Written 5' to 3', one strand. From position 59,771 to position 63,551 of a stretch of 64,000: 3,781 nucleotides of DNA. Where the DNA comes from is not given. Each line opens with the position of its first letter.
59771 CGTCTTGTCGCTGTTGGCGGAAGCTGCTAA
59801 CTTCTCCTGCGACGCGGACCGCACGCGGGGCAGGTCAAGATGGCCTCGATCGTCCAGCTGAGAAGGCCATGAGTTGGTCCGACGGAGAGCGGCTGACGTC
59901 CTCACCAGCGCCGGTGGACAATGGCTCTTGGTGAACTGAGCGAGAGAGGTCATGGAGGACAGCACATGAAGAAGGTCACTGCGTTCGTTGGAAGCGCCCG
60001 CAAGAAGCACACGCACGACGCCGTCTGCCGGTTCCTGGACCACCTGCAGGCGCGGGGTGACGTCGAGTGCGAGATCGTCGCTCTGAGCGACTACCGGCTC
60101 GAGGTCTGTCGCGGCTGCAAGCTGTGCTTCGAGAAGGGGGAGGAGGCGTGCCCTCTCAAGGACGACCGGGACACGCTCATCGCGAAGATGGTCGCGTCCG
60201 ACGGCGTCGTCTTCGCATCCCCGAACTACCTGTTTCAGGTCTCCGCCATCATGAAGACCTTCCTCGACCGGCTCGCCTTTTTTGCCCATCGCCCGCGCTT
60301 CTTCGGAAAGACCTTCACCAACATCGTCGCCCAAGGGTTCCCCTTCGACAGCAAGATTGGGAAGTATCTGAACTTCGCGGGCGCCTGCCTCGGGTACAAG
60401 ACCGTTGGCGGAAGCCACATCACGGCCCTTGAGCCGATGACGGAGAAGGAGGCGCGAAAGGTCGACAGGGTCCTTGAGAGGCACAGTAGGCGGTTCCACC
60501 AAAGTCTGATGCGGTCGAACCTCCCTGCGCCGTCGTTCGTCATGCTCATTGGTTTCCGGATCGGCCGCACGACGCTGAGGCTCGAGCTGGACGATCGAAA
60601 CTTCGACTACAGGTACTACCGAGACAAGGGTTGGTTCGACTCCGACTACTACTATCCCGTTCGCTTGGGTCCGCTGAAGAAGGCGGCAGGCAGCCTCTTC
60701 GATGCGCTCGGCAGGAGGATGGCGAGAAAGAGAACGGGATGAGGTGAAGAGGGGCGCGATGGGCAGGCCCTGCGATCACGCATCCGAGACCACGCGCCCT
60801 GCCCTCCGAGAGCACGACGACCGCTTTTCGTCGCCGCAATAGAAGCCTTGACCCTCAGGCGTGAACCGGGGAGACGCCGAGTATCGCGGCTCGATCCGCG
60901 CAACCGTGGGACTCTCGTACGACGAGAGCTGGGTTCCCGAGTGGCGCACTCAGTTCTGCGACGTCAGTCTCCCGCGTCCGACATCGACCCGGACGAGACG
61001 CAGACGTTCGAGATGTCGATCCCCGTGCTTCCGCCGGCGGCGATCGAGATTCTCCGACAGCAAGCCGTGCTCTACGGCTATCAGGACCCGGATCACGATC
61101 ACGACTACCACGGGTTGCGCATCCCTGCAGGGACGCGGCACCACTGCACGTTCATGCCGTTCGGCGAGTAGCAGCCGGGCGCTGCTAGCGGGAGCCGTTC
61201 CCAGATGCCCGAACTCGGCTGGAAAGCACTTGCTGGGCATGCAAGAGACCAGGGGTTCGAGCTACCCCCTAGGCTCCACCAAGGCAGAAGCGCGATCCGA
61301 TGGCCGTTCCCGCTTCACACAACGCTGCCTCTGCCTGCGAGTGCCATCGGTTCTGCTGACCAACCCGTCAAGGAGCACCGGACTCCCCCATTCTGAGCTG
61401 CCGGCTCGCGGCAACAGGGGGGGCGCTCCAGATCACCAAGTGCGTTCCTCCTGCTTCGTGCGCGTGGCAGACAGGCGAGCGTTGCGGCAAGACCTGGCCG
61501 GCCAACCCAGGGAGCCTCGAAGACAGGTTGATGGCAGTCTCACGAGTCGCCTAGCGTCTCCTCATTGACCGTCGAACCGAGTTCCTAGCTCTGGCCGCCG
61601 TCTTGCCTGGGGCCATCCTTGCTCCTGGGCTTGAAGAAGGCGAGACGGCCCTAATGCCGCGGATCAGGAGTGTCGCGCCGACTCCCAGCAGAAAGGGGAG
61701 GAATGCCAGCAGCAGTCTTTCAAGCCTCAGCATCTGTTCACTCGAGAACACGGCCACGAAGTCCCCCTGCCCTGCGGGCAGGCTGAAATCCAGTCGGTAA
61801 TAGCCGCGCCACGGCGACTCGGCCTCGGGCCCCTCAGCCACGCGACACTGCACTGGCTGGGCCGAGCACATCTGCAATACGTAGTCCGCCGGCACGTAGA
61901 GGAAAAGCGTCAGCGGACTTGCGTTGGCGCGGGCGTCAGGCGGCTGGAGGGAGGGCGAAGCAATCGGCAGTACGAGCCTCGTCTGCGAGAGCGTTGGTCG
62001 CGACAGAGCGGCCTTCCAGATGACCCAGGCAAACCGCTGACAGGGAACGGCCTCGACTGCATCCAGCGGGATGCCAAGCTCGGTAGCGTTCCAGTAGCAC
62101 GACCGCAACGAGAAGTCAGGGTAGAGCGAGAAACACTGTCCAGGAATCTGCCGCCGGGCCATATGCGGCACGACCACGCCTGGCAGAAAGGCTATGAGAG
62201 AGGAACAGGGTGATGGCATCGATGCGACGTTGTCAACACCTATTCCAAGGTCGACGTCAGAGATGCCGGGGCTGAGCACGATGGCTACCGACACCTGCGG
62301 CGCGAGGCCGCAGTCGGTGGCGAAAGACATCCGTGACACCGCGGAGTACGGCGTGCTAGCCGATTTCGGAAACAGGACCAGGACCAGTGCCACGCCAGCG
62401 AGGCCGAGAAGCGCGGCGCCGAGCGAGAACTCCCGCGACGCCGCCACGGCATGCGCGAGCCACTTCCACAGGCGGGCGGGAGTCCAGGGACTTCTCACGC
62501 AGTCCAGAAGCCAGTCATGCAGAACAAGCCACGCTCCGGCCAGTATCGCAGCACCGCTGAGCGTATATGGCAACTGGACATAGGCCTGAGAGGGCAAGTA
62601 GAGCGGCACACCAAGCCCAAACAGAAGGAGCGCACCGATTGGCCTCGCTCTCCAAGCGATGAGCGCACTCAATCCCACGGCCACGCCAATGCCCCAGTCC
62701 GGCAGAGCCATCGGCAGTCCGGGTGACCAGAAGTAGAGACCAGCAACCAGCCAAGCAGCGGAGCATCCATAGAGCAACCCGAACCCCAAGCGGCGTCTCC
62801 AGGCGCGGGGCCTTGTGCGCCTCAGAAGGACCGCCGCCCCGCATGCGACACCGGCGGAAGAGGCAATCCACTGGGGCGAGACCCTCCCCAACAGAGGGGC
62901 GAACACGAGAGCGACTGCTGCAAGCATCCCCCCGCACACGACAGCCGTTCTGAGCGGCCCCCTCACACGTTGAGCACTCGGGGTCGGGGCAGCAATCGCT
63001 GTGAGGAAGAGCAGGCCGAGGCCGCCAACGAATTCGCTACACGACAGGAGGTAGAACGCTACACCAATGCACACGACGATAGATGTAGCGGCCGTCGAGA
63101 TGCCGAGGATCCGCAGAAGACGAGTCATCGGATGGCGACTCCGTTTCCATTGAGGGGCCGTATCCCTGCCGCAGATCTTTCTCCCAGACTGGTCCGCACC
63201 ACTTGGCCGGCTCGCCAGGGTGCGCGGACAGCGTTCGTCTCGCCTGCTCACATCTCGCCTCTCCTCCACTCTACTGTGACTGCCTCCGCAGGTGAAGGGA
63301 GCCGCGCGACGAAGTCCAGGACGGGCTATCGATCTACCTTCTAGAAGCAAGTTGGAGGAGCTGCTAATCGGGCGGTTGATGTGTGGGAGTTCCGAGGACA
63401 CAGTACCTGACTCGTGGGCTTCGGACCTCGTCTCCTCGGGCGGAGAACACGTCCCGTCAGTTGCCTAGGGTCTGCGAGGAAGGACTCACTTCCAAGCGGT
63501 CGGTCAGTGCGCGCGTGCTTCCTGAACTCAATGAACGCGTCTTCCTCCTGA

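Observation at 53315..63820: Serial tRNA-Ala-derived repeats partition 10 kb into mostly single-gene modules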

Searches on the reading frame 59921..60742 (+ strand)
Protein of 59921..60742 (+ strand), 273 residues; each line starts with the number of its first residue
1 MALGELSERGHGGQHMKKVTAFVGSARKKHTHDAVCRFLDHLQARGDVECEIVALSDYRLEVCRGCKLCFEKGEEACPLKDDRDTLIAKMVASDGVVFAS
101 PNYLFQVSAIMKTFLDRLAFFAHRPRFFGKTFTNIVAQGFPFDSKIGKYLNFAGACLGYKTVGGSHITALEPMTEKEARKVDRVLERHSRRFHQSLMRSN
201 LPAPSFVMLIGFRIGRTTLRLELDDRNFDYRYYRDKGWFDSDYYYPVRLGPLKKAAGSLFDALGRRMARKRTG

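Call 8: search_protein_families(library=pfam, proteins=[window:59921-60742:+], max_evalue=0.01)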
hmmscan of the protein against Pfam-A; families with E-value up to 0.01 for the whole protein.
window:59921-60742:+ (273 aa): 2 families
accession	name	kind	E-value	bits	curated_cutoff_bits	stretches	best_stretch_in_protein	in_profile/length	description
PF03358.20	FMN_red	-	1e-21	77.5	24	1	18-135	2-112/152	NADPH-dependent FMN reductase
PF02525.22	Flavodoxin_2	-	4.2e-08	33.6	27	1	18-143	2-140/198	Flavodoxin-like fold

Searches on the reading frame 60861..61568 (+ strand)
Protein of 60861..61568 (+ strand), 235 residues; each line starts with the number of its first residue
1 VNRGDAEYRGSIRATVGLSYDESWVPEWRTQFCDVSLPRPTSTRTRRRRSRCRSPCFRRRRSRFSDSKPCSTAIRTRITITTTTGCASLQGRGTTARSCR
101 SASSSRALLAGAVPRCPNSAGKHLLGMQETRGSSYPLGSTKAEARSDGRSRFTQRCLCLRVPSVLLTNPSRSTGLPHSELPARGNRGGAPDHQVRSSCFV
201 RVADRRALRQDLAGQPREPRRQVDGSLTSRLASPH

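Call 8: search_protein_families(library=pfam, proteins=[window:60861-61568:+], max_evalue=0.01)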
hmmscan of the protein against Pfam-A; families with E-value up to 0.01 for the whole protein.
window:60861-61568:+ (235 aa): 0 families

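Call 54: search_protein_families(library=pfam, proteins=[window:60861-61568:+], max_evalue=0.01)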
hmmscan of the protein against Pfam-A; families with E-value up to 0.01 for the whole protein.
window:60861-61568:+ (235 aa): 0 families

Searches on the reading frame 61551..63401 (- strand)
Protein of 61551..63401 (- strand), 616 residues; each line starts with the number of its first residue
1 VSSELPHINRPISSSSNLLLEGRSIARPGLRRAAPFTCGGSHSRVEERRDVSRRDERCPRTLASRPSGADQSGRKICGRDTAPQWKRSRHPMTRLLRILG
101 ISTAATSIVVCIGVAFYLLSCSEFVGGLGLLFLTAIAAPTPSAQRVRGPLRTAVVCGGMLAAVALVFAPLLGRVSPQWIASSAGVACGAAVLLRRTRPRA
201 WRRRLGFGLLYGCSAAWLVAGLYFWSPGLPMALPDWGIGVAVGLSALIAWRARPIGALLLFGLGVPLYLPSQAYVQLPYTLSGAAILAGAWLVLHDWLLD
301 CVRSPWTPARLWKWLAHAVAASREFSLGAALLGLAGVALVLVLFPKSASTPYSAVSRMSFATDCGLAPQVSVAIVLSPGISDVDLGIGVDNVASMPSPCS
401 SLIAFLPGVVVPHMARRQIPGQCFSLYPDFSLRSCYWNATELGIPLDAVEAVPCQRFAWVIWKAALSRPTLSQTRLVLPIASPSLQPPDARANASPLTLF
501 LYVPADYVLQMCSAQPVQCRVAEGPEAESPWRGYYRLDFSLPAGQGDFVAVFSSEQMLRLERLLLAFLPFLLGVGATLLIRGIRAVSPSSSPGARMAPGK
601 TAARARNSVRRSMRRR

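Call 8: search_protein_families(library=pfam, proteins=[window:61551-63401:-], max_evalue=0.01)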
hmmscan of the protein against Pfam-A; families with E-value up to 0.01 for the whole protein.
window:61551-63401:- (616 aa): 0 families

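Call 27: find_encoding_contigs(protein=window:61551-63401:-, flank=10000, max_places=6)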
Protein window:61551-63401:- (616 aa): no gene with exactly this product is on record in the collection.

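Call 29: find_encoding_contigs(protein=window:61551-63128:-, flank=10000, max_places=6)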
Protein window:61551-63128:- (525 aa): 1 contig read that carries it; 1 place shown.
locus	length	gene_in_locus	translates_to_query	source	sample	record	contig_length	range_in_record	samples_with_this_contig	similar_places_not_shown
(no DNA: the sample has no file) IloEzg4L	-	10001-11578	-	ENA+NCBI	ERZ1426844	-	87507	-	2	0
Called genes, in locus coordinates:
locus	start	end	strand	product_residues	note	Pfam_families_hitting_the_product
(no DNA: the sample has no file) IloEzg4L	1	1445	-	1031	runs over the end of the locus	PF05729:NACHT (weak), PF13401:AAA_22 (weak), PF00004:AAA (faint)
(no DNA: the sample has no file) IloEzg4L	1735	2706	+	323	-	-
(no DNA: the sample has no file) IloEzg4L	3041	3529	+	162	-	-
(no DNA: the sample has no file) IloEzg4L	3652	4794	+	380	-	PF04471:Mrr_cat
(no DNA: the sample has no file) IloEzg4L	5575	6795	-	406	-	PF13646:HEAT_2 (weak)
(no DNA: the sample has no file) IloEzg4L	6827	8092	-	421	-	-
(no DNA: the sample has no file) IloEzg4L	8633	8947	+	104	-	-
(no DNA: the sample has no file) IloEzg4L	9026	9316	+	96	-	-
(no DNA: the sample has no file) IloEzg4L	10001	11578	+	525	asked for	-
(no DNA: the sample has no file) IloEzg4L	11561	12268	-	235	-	-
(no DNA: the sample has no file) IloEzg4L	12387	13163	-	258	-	PF02525:Flavodoxin_2, PF03358:FMN_red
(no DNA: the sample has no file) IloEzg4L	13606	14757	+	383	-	-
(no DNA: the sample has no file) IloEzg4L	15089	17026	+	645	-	PF00211:Guanylate_cyc, PF13424:TPR_12 (faint), PF00515:TPR_1 (faint), PF07719:TPR_2 (faint), PF13181:TPR_8 (faint), PF13414:TPR_11 (faint), PF13428:TPR_14 (faint), PF13432:TPR_16 (faint), +3 more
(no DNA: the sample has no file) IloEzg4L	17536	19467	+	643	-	PF13289:SIR2_2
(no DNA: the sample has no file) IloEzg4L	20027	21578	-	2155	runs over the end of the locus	PF05729:NACHT (weak), PF13191:AAA_16 (faint), PF24883:NPHP3_N (weak)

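Call 58: search_protein_families(library=ncbifam, proteins=[window:61551-63128:-], max_evalue=0.001)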
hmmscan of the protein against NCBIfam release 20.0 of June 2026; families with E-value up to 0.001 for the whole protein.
window:61551-63128:- (525 aa): 0 families
